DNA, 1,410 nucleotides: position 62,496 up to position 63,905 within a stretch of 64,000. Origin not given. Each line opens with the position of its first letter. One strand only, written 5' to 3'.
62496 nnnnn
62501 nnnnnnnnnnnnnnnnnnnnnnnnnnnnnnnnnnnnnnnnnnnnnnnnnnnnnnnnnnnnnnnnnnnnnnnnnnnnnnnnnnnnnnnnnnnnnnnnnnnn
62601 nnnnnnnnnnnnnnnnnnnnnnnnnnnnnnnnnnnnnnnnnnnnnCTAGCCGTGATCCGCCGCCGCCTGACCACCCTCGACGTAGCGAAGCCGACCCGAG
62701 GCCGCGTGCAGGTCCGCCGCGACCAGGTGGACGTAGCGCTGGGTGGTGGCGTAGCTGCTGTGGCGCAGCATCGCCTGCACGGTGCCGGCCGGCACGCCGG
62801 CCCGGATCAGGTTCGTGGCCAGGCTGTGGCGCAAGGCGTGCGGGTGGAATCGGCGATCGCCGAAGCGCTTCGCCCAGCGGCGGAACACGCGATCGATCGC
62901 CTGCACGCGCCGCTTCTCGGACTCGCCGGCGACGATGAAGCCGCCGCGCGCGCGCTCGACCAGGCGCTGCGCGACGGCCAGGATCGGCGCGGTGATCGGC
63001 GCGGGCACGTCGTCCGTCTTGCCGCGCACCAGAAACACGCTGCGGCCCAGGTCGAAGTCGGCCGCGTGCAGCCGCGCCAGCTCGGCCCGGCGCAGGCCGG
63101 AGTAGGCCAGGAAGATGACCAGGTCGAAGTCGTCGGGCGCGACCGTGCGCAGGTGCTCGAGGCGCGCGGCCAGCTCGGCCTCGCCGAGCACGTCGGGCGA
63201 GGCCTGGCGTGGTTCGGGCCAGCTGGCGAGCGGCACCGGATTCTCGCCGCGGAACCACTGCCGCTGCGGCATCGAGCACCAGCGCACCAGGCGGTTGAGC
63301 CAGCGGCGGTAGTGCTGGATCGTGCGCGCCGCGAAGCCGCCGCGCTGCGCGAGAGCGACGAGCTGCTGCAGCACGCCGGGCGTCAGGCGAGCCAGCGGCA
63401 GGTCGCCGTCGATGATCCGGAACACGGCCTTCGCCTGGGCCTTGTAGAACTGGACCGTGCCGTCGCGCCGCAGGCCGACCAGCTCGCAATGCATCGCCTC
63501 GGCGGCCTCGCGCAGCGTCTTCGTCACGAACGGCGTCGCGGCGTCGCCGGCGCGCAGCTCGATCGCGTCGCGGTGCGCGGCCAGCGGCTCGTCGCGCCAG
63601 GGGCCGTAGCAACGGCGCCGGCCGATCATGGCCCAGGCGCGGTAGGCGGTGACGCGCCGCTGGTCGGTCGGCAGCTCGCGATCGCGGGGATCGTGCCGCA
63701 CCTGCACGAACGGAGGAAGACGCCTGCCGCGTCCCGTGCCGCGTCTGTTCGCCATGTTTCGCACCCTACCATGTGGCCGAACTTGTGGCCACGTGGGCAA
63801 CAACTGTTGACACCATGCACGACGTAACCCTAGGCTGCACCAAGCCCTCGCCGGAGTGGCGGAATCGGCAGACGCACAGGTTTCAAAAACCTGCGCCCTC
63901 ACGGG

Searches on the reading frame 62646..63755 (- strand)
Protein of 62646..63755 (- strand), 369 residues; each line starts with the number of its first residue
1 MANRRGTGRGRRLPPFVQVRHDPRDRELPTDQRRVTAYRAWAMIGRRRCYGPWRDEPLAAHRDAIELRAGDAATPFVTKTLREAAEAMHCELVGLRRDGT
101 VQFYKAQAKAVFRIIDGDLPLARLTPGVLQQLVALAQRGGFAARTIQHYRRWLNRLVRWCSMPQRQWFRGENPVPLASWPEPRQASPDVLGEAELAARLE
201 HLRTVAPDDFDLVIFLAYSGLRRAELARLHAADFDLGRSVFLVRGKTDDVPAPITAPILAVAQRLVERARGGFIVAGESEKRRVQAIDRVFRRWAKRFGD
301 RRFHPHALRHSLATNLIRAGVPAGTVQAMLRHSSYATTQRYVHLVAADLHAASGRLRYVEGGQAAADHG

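Call 8: search_protein_families(library=pfam, proteins=[window:62646-63755:-], max_evalue=0.001)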
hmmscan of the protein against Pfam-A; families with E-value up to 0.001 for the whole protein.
window:62646-63755:- (369 aa): 2 families
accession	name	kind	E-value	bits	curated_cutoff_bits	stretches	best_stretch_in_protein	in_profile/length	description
PF00589.27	Phage_integrase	-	3.5e-24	85.9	27.1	1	213-344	28-168/172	Phage integrase family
PF13495.12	Phage_int_SAM_4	-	0.00063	20.5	27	0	136-203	9-54/85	Phage integrase, N-terminal SAM-like domain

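Call 9: search_protein_families(library=phrogs, proteins=[window:62646-63755:-], max_evalue=0.001)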
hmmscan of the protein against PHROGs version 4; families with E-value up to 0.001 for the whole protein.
window:62646-63755:- (369 aa): 6 families
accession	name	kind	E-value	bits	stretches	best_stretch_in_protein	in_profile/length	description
phrog_1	-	integration and excision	2.5e-40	140.3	1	58-352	142-443/611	integrase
phrog_216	-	integration and excision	2.1e-27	97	1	144-353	10-233/301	integrase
phrog_23271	-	unknown function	5.7e-07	30.4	1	303-343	9-49/67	-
phrog_7269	-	integration and excision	0.00011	23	1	289-353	15-78/89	integrase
phrog_35951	-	unknown function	0.00024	22.5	1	293-351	11-69/97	-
phrog_7685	-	integration and excision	0.00091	19.8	0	279-345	159-224/240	integrase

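Call 11: find_encoding_contigs(protein=window:62646-63755:-, flank=6000, max_places=10)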
Protein window:62646-63755:- (369 aa): 1 contig read that carries it; 1 place shown.
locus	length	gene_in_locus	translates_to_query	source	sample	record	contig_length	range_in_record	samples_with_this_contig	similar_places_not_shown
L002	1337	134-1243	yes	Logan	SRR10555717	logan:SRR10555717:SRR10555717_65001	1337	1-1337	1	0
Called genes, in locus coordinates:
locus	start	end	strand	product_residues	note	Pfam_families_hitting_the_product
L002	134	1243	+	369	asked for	PF00589:Phage_integrase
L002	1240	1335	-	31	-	?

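Call 13: search_dna_similar(query=window:62646-63755:-, collection=phages, mode=protein, max_rows=25)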
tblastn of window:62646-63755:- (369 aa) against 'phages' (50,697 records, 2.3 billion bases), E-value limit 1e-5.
Records with a match: 75; places in all: 75; records where one place covers at least 80% of the query: 1.
Best place of each record, by identity: <60% 75.
By first word of the organism name: Mycobacterium 61; Thermus 9; Bacteriophage 2; uncultured 1; Pseudomonas 1; Arthrobacter 1.
By host as written in the record: Mycobacterium smegmatis mc2 155 56; - 5; Thermus thermophilus 5; Thermus thermophilus HB8 4; Mycolicibacterium smegmatis 1; Mycobacterium smegmatis mc2155 1; Mycobacterium smegmatis mc#155 1; Pseudomonas aeruginosa ST773 (NDM-1-producing) 1; and 1 more.
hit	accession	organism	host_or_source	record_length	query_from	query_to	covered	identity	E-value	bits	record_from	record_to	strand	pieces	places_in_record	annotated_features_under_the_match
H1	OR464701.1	Mycobacterium phage dwieneke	Mycolicibacterium smegmatis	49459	62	361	81%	28.9%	6e-6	54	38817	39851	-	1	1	integrase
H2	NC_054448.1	Mycobacterium phage Raymond7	Mycobacterium smegmatis mc2 155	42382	135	369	64%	28.4%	4e-8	61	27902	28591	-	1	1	31: tyrosine-type recombinase/integrase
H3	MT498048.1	Mycobacterium phage Raymond7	Mycobacterium smegmatis mc2 155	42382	135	369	64%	28.4%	4e-8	61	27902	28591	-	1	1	31: tyrosine integrase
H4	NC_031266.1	Mycobacterium phage Phrann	Mycobacterium smegmatis mc2 155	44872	135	356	60%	29.6%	1e-8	63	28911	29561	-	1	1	37: integrase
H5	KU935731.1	Mycobacterium phage Phrann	Mycobacterium smegmatis mc2 155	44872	135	356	60%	29.6%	1e-8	63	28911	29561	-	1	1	37: tyrosine integrase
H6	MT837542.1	Bacteriophage sp.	human fecal samples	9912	99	349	68%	25.9%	6e-6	54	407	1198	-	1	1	record has no annotation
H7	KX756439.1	Mycobacterium phage PhancyPhin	Mycobacterium smegmatis mc2 155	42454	135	356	60%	29.1%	2e-7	59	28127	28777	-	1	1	tyrosine integrase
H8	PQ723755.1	Mycobacterium phage Hanako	Mycobacterium smegmatis mc2 155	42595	135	356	60%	29.1%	2e-7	59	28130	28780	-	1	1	37: tyrosine integrase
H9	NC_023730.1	Mycobacterium phage Redi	Mycobacterium smegmatis mc2 155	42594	135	356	60%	29.1%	2e-7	59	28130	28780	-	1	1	37: tyrosine-type recombinase/integrase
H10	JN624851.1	Mycobacterium phage Redi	Mycobacterium smegmatis mc2 155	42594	135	356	60%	29.1%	2e-7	59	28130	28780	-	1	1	37: tyrosine integrase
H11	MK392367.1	Mycobacterium phage BabeRuth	Mycobacterium smegmatis mc2 155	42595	135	356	60%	29.1%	2e-7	59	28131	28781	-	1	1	38: tyrosine integrase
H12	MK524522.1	Mycobacterium phage Purgamenstris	Mycobacterium smegmatis mc2 155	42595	135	356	60%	29.1%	2e-7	59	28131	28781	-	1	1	37: tyrosine integrase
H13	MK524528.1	Mycobacterium phage ShrimpFriedEgg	Mycobacterium smegmatis mc2 155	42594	135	356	60%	29.1%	2e-7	59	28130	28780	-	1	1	37: tyrosine integrase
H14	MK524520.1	Mycobacterium phage Nenae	Mycobacterium smegmatis mc2 155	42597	135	356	60%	29.1%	2e-7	59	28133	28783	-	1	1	37: tyrosine integrase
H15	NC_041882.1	Mycobacterium phage SkinnyPete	Mycobacterium smegmatis mc2 155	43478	135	356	60%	28.7%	1e-7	60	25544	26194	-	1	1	31: tyrosine-type recombinase/integrase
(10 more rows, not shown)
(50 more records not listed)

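Call 39: find_related_loci(query=window:62646-63755:-, collection=viral_contigs, flank=3000)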
Query window:62646-63755:- (369 aa) in viral_contigs; peptide patterns used: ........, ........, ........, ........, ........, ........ (x = any residue, [..] = any of these).
4 stretches matched a pattern, but none encodes a relative of the query by tblastn (E <= 1e-3).

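Call 48: find_related_loci(query=A1, collection=viral_contigs, flank=3000)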
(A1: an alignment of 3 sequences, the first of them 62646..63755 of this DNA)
Query A1 (369 aa) in viral_contigs; peptide patterns used: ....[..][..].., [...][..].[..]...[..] (x = any residue, [..] = any of these).
22 stretches matched a pattern; 3 encode a relative of the query (tblastn E <= 1e-3); 3 distinct loci.
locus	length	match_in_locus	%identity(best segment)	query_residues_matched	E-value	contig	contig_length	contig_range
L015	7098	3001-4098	66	1-369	2e-149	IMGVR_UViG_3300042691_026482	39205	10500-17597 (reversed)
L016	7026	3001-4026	62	13-369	1e-137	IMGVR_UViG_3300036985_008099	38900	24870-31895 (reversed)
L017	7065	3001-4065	43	11-369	4e-82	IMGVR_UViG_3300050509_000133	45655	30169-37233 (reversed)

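Call 51: find_related_loci(query=A1, collection=metagenome_contigs, flank=3000)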
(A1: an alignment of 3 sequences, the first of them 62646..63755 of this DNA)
Query A1 (369 aa) in metagenome_contigs; peptide patterns used: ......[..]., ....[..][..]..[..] (x = any residue, [..] = any of these).
187 stretches matched a pattern; 13 encode a relative of the query (tblastn E <= 1e-3); 13 distinct loci.
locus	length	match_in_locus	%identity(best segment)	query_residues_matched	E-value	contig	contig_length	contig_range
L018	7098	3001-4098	66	1-369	6e-149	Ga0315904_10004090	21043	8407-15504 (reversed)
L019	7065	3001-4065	43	11-369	1e-81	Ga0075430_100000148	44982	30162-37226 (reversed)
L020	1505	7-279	57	280-369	3e-28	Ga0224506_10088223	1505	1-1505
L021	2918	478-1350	25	90-362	7e-17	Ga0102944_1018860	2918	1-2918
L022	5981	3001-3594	28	172-344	2e-12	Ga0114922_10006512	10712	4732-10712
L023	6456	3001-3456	34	219-369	5e-10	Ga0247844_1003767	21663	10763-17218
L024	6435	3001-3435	34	209-348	5e-10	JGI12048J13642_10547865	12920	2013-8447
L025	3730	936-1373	34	209-348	1e-9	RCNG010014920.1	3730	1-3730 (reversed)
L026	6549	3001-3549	30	180-342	2e-9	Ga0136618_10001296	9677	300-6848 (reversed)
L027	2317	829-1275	34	209-351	4e-9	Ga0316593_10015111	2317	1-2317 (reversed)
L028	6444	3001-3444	34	209-351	9e-9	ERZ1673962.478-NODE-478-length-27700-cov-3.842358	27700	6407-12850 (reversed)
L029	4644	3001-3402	32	219-348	5e-8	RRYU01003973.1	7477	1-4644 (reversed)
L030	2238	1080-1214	50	304-348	6e-5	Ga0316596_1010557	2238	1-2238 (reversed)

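Call 52: find_homologous_proteins(query=window:62646-63755:-, max_evalue=1e-30)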
Query window:62646-63755:- (369 aa): 38 proteins with E <= 1e-30 among 8000 candidates.
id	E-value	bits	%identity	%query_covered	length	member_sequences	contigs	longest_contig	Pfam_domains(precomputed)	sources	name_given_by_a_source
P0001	5.8e-244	826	100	100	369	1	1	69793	PF00589.28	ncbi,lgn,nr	ncbi:MAG: site-specific integrase [Planctomycetes bacterium]|nr:site-specific integrase [Planctomyce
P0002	4.7e-157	540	70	99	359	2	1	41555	PF00589.28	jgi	jgi:integrase/recombinase XerD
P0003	1.2e-153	529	75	87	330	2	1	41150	PF13495.13,PF00589.28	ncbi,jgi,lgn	jgi:integrase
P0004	2.3e-152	525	76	86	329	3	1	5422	PF00589.28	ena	-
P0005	1.8e-151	522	72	95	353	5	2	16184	PF00589.28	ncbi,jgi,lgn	ncbi:MAG: tyrosine-type recombinase/integrase [Pseudomonadota bacterium]|jgi:integrase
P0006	7.3e-150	517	68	100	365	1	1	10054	PF00589.28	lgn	-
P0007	2.9e-144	498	66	95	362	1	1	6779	PF00589.28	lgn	-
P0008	3.7e-139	482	70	89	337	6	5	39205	PF00589.28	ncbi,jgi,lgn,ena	jgi:integrase/recombinase XerC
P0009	1.0e-137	477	65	99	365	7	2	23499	PF00589.28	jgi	-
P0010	1.6e-136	473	67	89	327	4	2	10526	PF00589.28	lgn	-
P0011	3.6e-134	465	61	97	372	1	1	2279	PF00589.28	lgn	-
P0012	1.6e-131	456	63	95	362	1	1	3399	PF00589.28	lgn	-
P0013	5.7e-130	451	59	97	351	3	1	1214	PF00589.28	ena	-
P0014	7.1e-129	448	65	89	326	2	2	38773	PF00589.28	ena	-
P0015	9.3e-119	414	57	100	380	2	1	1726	PF00589.28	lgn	-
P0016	7.8e-116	405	57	97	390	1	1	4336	PF00589.28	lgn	-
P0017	1.1e-107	378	57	86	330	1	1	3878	PF00589.28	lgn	-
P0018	4.2e-102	360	50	96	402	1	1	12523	PF00589.28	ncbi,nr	ncbi:MAG: tyrosine-type recombinase/integrase [Planctomycetes bacterium]|nr:tyrosine-type recombinas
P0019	2.3e-101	357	52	96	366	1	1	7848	PF00589.28,PF02899.24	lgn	-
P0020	5.0e-101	356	55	86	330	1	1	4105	PF00589.28,PF02899.24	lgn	-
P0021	2.2e-99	351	52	98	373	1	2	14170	PF00589.28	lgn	-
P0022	2.5e-95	337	52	89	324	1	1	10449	PF00589.28,PF02899.24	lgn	-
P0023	4.1e-90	320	49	95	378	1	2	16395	PF00589.28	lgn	-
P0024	1.1e-75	273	44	95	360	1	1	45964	PF00589.28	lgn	-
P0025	3.4e-71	258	44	97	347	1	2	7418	PF00589.28,PF02899.24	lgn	-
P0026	9.8e-71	256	44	94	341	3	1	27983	PF00589.28,PF02899.24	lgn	-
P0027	2.8e-69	252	40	97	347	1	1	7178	PF00589.28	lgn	-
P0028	1.1e-63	233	41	93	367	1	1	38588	PF00589.28,PF02899.24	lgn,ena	-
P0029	4.3e-63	231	41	97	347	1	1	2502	PF00589.28,PF02899.24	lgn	-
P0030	4.5e-61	225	39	97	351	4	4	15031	PF00589.28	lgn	-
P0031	8.0e-61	224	40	95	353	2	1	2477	PF00589.28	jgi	-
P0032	3.9e-60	222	40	96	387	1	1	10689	PF00589.28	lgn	-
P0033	5.3e-58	215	40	97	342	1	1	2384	PF00589.28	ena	-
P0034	8.3e-52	194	38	98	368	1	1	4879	PF00589.28,PF02899.24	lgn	-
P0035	3.2e-47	179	40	73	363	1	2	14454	PF00589.28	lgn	-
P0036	5.4e-43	165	37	73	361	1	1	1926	PF00589.28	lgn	-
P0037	7.0e-33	132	35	84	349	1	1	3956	PF00589.28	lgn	-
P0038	7.1e-32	129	32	89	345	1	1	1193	PF00589.28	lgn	-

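Call 53: find_encoding_contigs(protein=P0002, flank=2500, max_places=2)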
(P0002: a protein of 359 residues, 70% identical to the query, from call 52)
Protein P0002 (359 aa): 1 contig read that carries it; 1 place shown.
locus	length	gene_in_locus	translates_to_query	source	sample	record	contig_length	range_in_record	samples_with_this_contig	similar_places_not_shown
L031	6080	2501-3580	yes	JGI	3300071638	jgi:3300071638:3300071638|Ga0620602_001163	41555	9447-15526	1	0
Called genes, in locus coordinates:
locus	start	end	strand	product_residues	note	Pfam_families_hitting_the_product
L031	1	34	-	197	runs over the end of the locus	-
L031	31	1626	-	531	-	PF02195:ParB_N, PF17762:HTH_ParB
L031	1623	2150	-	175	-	-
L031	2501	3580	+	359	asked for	PF00589:Phage_integrase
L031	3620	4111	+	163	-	-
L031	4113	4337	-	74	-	-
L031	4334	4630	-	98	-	-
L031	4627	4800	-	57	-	-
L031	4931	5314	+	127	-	PF13560:HTH_31, PF01381:HTH_3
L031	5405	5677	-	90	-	-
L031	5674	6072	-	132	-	-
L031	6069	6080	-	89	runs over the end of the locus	-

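Call 54: find_encoding_contigs(protein=P0003, flank=2500, max_places=2)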
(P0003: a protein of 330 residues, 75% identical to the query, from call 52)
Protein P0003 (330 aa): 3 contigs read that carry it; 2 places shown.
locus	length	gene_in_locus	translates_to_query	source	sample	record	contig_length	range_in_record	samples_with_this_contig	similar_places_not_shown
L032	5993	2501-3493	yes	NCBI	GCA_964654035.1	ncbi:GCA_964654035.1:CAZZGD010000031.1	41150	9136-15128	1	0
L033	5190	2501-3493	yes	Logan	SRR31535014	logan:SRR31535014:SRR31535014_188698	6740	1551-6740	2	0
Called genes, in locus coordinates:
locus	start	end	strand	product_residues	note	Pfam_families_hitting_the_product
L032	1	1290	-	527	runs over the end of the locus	PF02195:ParB_N, PF17762:HTH_ParB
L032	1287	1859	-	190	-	-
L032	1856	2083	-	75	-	-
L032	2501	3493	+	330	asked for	PF13495:Phage_int_SAM_4 (faint), PF00589:Phage_integrase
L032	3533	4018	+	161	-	-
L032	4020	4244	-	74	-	-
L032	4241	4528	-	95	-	-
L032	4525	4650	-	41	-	-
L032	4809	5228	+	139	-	PF13560:HTH_31, PF01381:HTH_3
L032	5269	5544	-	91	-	-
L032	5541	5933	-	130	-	-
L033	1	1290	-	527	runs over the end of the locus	PF02195:ParB_N, PF17762:HTH_ParB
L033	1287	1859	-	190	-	-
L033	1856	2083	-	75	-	-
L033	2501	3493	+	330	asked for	PF13495:Phage_int_SAM_4 (faint), PF00589:Phage_integrase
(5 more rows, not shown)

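Call 55: find_encoding_contigs(protein=P0005, flank=2500, max_places=2)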
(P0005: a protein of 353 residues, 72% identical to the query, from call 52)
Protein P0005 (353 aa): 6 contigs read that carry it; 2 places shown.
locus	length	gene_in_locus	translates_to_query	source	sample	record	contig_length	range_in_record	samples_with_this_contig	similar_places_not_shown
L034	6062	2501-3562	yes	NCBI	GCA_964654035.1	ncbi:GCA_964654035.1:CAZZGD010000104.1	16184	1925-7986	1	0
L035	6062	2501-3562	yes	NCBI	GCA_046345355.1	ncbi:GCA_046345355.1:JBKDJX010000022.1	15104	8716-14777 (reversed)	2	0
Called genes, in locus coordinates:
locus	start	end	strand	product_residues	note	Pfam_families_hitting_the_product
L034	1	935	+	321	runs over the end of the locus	-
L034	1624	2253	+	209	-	-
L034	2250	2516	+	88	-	-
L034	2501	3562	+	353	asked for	PF00589:Phage_integrase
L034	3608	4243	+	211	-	PF18734:HEPN_AbiU2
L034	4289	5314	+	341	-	-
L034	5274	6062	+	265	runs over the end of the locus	-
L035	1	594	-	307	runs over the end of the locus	?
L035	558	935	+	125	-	-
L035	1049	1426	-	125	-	-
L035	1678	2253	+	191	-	-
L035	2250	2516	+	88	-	-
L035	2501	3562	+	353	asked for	PF00589:Phage_integrase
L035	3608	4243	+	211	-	PF18734:HEPN_AbiU2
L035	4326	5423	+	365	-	-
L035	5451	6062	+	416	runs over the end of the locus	PF00589:Phage_integrase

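Call 56: find_encoding_contigs(protein=P0018, flank=2500, max_places=2)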
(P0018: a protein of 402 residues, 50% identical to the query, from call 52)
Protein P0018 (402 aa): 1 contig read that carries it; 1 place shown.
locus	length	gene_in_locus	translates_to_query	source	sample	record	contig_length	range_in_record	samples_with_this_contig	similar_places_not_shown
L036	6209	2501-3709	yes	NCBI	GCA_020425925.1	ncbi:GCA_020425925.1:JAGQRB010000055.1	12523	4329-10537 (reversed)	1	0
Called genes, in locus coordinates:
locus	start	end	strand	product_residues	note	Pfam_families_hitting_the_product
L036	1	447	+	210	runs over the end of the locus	-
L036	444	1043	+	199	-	-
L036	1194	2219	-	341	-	PF00589:Phage_integrase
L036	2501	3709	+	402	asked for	PF00589:Phage_integrase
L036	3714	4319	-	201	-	-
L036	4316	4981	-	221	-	-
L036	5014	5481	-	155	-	-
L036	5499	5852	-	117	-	-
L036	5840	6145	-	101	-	-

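Call 63: find_encoding_contigs(protein=P0024, flank=2500, max_places=1)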
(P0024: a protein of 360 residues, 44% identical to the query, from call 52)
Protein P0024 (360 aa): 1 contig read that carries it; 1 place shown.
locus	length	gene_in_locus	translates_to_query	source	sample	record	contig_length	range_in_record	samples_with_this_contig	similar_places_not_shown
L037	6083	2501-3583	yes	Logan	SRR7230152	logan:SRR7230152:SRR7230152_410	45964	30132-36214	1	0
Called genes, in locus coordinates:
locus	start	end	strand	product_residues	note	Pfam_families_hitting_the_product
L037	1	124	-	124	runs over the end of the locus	-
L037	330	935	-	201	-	-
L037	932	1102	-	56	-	-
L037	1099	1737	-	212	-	-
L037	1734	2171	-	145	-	-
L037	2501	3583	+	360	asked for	PF00589:Phage_integrase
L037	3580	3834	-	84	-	-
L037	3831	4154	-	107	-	-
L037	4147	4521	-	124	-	-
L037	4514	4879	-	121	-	-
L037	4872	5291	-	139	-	-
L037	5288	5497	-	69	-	-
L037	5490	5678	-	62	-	-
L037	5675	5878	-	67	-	-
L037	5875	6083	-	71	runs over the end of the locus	-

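Call 64: find_encoding_contigs(protein=P0026, flank=2500, max_places=1)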
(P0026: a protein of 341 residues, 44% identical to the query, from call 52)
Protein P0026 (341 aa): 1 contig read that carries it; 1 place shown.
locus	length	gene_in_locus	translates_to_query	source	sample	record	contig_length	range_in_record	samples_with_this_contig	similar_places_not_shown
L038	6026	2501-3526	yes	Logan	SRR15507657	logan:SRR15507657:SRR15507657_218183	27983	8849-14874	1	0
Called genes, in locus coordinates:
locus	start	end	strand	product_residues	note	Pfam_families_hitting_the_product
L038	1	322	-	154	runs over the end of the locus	-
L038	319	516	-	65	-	-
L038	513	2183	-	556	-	PF05872:HerA_C (faint)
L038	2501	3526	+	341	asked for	PF02899:Phage_int_SAM_1 (weak), PF00589:Phage_integrase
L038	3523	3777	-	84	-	-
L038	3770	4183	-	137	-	PF10686:YAcAr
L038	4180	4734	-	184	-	PF12917:YfbR-like (weak)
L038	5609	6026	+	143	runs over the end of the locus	PF13560:HTH_31, PF12844:HTH_19 (weak), PF13443:HTH_26 (faint), PF01381:HTH_3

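Call 65: find_encoding_contigs(protein=P0028, flank=2500, max_places=1)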
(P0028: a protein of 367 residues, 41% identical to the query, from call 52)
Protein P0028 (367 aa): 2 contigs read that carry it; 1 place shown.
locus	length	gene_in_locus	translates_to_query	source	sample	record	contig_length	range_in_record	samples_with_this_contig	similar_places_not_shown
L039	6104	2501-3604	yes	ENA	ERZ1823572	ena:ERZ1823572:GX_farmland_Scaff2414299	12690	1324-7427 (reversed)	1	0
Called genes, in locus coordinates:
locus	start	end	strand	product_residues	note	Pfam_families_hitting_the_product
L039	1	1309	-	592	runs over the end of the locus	PF02195:ParB_N, PF17762:HTH_ParB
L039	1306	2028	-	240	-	-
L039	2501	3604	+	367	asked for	PF02899:Phage_int_SAM_1 (weak), PF00589:Phage_integrase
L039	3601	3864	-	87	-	-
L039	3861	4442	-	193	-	-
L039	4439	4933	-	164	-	-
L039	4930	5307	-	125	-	-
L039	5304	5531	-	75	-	-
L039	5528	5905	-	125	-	-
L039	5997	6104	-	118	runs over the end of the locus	-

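Call 66: find_encoding_contigs(protein=P0021, flank=2500, max_places=1)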
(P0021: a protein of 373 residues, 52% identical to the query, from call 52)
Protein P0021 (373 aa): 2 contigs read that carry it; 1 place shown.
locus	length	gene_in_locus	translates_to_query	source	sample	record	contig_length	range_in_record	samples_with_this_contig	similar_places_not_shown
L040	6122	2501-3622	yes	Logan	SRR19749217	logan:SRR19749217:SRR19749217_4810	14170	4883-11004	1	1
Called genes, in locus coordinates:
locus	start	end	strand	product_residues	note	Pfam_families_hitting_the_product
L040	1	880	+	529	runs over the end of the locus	-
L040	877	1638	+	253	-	PF12728:HTH_17 (faint)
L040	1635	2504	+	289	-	-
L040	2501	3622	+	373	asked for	PF00589:Phage_integrase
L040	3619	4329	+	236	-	-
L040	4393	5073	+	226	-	-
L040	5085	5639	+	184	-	-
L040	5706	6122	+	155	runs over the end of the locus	-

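Call 77: find_encoding_contigs(protein=P0008, flank=1500, max_places=6)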
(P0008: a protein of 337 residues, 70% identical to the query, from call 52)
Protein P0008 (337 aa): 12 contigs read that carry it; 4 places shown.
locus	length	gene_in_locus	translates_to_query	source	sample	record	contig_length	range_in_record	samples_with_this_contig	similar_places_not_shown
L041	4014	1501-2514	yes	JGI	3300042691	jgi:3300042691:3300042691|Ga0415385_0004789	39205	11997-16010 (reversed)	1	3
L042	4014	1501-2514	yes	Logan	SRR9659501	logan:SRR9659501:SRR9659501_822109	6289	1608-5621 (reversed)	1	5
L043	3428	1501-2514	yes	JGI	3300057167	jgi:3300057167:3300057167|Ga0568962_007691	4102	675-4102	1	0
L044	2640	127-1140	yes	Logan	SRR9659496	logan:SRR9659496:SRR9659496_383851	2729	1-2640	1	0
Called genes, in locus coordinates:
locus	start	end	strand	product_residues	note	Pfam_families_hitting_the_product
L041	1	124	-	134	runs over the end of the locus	-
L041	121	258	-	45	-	-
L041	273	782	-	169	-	-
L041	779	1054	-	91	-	-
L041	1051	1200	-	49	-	-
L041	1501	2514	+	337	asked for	PF00589:Phage_integrase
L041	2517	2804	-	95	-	-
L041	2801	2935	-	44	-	-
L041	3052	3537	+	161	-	PF01381:HTH_3, PF13560:HTH_31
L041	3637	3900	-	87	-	-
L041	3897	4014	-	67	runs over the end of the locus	-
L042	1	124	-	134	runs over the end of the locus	-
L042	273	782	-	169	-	-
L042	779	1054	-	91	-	-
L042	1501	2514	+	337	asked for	PF00589:Phage_integrase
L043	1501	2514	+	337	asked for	PF00589:Phage_integrase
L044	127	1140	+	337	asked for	PF00589:Phage_integrase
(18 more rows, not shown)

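Call 78: find_encoding_contigs(protein=P0009, flank=1500, max_places=4)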
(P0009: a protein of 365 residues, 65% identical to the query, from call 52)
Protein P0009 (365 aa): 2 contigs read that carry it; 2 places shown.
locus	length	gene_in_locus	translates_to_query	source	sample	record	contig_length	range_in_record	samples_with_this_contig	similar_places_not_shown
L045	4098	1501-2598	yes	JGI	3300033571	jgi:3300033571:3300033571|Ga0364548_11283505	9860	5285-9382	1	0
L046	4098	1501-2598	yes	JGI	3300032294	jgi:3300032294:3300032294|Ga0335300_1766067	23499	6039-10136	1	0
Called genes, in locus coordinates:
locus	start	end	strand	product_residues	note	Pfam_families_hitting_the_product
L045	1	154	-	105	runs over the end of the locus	-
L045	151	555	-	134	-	-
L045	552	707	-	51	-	-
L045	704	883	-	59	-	-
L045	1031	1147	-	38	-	-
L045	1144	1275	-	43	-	-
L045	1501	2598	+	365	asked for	PF00589:Phage_integrase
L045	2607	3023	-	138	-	-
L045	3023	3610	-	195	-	-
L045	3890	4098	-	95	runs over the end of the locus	PF12728:HTH_17 (weak)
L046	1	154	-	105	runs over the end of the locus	-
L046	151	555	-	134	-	-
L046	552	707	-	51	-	-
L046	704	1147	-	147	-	-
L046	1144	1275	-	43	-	-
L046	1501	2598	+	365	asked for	PF00589:Phage_integrase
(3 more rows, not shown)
